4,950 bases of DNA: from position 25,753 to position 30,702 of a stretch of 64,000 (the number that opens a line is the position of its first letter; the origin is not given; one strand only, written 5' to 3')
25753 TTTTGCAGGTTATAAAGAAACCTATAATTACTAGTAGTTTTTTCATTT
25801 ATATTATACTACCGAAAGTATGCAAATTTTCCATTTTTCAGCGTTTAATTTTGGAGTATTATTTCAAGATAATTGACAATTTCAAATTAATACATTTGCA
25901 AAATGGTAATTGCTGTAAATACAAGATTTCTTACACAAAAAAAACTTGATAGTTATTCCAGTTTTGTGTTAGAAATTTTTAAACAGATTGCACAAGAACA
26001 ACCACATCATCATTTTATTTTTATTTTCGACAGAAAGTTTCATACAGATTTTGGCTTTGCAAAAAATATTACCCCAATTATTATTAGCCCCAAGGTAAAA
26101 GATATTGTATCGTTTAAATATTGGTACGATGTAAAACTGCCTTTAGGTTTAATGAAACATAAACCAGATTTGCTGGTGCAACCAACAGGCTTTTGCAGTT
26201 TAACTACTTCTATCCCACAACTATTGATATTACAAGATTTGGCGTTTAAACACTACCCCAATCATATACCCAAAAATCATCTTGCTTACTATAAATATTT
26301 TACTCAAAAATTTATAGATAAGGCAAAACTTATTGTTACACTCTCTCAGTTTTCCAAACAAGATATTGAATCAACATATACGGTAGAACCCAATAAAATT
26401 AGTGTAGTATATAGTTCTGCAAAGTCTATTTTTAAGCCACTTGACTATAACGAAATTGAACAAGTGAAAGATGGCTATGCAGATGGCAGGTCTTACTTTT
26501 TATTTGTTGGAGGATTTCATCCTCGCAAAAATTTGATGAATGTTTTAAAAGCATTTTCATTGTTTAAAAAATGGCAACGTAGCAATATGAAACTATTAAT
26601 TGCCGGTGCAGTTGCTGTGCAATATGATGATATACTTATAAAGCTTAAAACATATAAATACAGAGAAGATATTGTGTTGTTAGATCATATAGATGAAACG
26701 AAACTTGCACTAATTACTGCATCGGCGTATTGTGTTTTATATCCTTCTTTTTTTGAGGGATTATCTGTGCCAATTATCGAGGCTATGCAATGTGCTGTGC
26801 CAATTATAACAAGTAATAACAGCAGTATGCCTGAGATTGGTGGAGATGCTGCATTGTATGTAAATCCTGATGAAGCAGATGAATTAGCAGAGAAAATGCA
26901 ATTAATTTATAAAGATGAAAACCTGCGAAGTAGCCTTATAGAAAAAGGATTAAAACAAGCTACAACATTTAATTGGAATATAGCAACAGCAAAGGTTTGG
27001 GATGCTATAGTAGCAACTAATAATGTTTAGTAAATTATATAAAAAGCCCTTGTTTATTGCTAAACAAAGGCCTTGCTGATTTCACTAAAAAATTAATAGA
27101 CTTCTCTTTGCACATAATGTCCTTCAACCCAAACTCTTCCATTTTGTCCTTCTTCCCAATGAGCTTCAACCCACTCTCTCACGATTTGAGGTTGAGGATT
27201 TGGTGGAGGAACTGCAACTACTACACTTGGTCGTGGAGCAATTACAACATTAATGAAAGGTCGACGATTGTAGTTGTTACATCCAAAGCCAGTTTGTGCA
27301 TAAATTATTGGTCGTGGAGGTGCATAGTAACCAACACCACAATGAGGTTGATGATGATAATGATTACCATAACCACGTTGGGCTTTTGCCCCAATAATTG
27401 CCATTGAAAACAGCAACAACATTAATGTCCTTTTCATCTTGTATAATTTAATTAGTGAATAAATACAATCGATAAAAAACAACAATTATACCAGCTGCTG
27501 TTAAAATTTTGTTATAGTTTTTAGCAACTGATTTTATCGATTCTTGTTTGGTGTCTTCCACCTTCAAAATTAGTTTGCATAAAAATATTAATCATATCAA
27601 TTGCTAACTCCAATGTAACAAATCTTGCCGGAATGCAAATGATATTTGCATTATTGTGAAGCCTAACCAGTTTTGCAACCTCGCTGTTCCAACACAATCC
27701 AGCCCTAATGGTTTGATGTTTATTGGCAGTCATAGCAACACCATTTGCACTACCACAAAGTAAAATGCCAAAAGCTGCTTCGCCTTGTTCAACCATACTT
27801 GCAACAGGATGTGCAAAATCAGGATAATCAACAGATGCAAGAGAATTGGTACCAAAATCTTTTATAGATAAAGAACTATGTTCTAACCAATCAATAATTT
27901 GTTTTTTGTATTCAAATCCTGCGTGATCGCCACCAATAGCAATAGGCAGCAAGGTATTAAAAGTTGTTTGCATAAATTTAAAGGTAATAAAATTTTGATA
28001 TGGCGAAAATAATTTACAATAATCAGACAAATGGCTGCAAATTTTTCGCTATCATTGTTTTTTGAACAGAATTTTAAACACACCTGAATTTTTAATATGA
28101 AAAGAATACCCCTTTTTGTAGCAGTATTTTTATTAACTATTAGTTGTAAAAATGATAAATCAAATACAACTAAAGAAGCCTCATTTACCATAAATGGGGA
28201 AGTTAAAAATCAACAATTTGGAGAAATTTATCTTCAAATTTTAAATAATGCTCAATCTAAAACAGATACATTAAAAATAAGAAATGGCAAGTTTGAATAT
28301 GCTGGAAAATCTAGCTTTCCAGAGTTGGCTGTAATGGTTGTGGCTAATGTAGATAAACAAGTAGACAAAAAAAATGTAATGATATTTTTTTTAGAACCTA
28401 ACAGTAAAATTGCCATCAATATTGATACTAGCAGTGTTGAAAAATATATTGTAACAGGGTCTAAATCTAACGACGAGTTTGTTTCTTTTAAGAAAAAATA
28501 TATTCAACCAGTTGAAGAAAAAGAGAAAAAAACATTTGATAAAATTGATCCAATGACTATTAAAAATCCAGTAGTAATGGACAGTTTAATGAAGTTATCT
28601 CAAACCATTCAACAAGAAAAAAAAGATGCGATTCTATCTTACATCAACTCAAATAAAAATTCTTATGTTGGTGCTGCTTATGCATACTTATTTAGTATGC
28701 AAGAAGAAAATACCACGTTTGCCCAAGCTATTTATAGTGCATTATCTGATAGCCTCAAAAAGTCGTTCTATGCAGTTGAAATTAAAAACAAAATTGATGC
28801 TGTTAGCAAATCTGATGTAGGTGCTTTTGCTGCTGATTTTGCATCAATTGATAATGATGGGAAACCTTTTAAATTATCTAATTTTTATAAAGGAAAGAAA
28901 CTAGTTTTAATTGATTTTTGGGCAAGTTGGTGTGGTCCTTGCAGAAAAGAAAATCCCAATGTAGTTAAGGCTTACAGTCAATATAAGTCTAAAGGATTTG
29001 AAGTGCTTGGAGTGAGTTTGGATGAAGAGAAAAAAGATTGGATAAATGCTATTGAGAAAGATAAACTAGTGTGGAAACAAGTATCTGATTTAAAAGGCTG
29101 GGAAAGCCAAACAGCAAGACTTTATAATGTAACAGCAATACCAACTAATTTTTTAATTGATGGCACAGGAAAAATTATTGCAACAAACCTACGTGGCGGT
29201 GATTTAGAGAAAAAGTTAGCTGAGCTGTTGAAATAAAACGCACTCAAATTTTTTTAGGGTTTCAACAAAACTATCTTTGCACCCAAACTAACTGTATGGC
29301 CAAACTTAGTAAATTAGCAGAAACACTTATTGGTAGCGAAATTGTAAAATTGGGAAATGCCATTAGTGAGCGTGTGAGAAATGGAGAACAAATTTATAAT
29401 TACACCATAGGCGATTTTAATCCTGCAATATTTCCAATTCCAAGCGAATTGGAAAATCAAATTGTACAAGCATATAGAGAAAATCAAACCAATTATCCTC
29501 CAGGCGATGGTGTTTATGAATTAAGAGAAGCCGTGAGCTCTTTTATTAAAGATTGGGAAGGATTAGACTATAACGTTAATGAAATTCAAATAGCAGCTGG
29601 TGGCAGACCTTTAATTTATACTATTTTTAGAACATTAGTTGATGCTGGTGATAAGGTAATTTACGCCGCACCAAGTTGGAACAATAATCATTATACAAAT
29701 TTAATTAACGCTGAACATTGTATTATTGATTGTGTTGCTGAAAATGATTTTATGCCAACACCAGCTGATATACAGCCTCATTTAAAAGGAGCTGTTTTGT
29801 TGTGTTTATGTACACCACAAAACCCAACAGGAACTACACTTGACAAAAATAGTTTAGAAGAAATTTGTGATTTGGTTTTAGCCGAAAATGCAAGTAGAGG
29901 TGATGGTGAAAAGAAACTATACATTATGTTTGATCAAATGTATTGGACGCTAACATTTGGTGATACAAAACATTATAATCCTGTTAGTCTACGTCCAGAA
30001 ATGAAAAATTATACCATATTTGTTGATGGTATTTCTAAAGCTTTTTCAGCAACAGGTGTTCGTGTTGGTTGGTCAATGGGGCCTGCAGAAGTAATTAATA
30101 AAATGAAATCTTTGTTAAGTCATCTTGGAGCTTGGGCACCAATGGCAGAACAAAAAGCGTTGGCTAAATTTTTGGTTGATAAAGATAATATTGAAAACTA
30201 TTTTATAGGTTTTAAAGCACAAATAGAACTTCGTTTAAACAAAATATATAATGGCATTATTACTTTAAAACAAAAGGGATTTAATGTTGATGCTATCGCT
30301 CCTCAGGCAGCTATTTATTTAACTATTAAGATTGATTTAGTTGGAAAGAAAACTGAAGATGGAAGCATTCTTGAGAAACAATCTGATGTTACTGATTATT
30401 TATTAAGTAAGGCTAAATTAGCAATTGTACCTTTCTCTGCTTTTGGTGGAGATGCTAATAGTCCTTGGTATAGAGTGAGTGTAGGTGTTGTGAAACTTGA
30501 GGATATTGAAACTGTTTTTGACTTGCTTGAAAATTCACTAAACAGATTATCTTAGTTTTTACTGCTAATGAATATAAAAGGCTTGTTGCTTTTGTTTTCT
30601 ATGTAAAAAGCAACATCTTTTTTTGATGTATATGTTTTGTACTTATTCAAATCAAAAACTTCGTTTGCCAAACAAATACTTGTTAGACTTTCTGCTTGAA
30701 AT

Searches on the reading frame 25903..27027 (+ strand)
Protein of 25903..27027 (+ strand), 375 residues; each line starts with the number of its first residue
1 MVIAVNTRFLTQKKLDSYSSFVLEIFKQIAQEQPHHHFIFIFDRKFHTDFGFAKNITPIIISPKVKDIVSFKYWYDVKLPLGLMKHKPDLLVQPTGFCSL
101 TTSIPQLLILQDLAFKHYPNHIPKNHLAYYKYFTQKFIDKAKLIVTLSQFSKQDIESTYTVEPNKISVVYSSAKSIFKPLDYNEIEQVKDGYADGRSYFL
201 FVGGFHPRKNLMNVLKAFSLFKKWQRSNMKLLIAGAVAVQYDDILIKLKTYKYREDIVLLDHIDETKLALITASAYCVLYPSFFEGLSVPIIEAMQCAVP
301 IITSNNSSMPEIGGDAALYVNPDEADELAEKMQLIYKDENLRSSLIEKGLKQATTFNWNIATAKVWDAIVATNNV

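Call 75: search_protein_families(library=pfam, proteins=[window:25903-27027:+], max_evalue=0.00001)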
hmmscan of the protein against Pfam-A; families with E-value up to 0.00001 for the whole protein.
window:25903-27027:+ (375 aa): 3 families
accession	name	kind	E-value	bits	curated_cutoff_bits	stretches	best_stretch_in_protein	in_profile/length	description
PF00534.26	Glycos_transf_1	-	1.3e-26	93.6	26.4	1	189-351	8-171/172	Glycosyl transferases group 1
PF13692.12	Glyco_trans_1_4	-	8.8e-21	75.1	27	1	198-338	3-142/142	Glycosyl transferases group 1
PF13439.12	Glyco_transf_4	-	3.4e-06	27.6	28.5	1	27-170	13-163/170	Glycosyltransferase Family 4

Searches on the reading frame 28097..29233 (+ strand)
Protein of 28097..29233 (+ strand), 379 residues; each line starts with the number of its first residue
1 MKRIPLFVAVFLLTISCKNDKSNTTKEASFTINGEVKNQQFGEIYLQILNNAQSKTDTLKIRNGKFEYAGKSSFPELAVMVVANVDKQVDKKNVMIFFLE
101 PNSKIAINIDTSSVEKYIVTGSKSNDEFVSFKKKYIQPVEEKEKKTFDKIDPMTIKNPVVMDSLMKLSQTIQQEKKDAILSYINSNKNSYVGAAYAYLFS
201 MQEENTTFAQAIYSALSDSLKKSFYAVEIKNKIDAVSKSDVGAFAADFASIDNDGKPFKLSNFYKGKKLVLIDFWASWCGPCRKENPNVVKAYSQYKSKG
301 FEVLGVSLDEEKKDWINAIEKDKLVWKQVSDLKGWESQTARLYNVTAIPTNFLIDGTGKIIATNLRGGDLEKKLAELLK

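Call 75: search_protein_families(library=pfam, proteins=[window:28097-29233:+], max_evalue=0.00001)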
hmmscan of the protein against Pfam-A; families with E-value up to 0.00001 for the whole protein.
window:28097-29233:+ (379 aa): 6 families
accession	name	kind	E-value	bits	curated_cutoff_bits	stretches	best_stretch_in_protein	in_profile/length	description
PF00578.27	AhpC-TSA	-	1.4e-21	77.1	26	1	241-361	1-122/124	AhpC/TSA family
PF08534.16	Redoxin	-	6.4e-20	71.9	26.6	1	245-368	6-136/148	Redoxin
PF13905.12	Thioredoxin_8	-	4.1e-19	69.2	27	1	268-360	2-94/94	Thioredoxin-like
PF14289.11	DUF4369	-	8.5e-16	58.8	25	1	30-128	1-91/91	Domain of unknown function (DUF4369)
PF00085.26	Thioredoxin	-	3.4e-11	43.5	23.5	1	265-312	16-62/103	Thioredoxin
PF13098.12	Thioredoxin_2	-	7.3e-08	33.1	27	1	266-368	4-94/104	Thioredoxin-like domain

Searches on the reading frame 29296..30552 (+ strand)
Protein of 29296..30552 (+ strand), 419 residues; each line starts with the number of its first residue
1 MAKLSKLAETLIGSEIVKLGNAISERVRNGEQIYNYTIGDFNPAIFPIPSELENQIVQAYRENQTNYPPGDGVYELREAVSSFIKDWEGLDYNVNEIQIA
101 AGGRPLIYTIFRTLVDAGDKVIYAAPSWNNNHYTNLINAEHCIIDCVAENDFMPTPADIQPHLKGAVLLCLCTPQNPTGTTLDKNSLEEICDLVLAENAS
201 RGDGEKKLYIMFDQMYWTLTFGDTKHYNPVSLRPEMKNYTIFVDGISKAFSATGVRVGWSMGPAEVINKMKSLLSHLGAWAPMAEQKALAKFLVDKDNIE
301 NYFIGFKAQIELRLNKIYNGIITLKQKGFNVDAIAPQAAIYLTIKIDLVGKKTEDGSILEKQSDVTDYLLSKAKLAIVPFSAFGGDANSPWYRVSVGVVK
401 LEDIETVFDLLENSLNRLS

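Call 75: search_protein_families(library=pfam, proteins=[window:29296-30552:+], max_evalue=0.00001)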
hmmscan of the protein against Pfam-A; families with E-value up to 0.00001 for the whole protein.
window:29296-30552:+ (419 aa): 1 family
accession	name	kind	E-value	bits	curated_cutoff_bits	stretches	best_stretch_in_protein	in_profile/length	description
PF00155.27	Aminotran_1_2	-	8.2e-40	137.5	19.7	1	61-407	32-357/361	Aminotransferase class I and II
